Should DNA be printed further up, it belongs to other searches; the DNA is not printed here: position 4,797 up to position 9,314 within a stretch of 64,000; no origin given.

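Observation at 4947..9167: Stand-alone ~1,400-aa fusion of two HgdC-type activase ATPases with HgdB/DUF2229-like domains: possible PlsA/PlsR- or Ger-type ester-reducing (ether lipid) enzyme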

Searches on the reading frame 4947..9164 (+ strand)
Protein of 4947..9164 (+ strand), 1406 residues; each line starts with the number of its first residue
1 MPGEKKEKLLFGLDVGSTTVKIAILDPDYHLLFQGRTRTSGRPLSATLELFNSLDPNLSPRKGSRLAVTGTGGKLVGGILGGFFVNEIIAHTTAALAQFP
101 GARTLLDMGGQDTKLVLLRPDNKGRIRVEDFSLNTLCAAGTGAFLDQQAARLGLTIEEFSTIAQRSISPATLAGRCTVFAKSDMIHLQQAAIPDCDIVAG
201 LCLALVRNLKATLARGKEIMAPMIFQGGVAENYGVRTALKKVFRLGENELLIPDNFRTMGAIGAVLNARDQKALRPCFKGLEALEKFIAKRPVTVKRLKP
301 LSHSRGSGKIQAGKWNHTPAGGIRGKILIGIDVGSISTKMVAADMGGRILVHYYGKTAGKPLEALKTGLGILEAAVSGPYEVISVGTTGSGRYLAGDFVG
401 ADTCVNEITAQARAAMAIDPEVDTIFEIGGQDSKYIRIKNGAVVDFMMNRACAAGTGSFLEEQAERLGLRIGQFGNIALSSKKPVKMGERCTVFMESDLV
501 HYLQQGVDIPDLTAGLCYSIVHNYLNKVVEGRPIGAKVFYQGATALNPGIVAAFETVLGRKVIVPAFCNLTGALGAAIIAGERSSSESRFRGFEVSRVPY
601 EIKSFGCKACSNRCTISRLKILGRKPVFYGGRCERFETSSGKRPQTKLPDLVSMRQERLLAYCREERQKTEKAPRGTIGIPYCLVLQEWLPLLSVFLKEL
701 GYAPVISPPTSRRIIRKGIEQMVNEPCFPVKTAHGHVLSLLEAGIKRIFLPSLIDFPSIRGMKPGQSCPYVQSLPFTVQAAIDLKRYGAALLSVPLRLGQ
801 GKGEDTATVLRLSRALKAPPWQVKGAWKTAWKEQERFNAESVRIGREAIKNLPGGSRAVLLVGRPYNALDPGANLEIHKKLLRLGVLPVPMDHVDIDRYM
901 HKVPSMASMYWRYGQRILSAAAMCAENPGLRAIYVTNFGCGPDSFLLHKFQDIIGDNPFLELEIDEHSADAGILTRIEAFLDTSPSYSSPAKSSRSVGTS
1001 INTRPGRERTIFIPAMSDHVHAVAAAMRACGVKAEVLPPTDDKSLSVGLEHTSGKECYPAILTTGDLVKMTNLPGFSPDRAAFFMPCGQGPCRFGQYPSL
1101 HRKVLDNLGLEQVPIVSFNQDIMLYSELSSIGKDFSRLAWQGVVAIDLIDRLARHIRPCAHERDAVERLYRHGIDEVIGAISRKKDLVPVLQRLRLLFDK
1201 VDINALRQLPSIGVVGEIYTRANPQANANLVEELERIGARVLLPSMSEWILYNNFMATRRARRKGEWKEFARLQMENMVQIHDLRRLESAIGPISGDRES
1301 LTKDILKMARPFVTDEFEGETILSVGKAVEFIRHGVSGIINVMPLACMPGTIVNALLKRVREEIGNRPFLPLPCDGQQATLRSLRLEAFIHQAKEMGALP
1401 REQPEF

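Call 5: search_protein_families(library=pfam, proteins=[window:4947-9164:+], max_evalue=0.01)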
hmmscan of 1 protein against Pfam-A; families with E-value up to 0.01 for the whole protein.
window:4947-9164:+ (1406 aa): 2 families
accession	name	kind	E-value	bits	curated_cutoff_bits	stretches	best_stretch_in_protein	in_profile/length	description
PF01869.26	BcrAD_BadFG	-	5.5e-68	229.9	31.5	2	329-580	1-271/271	BadF/BadG/BcrA/BcrD ATPase family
PF09989.15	DUF2229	-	4.6e-55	187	29.4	1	677-894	1-218/218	CoA enzyme activase uncharacterised domain (DUF2229)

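Call 6: search_protein_families(library=ncbifam, proteins=[window:4947-9164:+], max_evalue=0.01)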
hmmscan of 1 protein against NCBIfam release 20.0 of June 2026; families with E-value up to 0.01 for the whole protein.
window:4947-9164:+ (1406 aa): 6 families
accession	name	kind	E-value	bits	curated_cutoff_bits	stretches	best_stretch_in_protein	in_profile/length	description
TIGR00241.1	CoA_E_activ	domain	7.4e-89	297.5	125.4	2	328-579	2-248/248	acyl-CoA dehydratase activase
TIGR03286.1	methan_mark_15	hypoth_equivalog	1e-53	182.8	455.75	2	327-580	145-401/404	methanogenesis marker 15 protein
TIGR02259.1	benz_CoA_red_A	equivalog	5.8e-42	143.9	578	2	85-264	251-428/432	benzoyl-CoA reductase subunit A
TIGR03192.1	benz_CoA_bzdQ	equivalog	8.6e-37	127.2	380.2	2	327-579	33-285/293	benzoyl-CoA reductase, bzd-type, subunit Q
TIGR02261.1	benz_CoA_red_D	equivalog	4.5e-34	117.8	312.85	2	373-577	53-259/262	benzoyl-CoA reductase subunit D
NF009842.0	PRK13317.1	equivalog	0.00015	21.3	234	0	192-271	193-275/277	type II pantothenate kinase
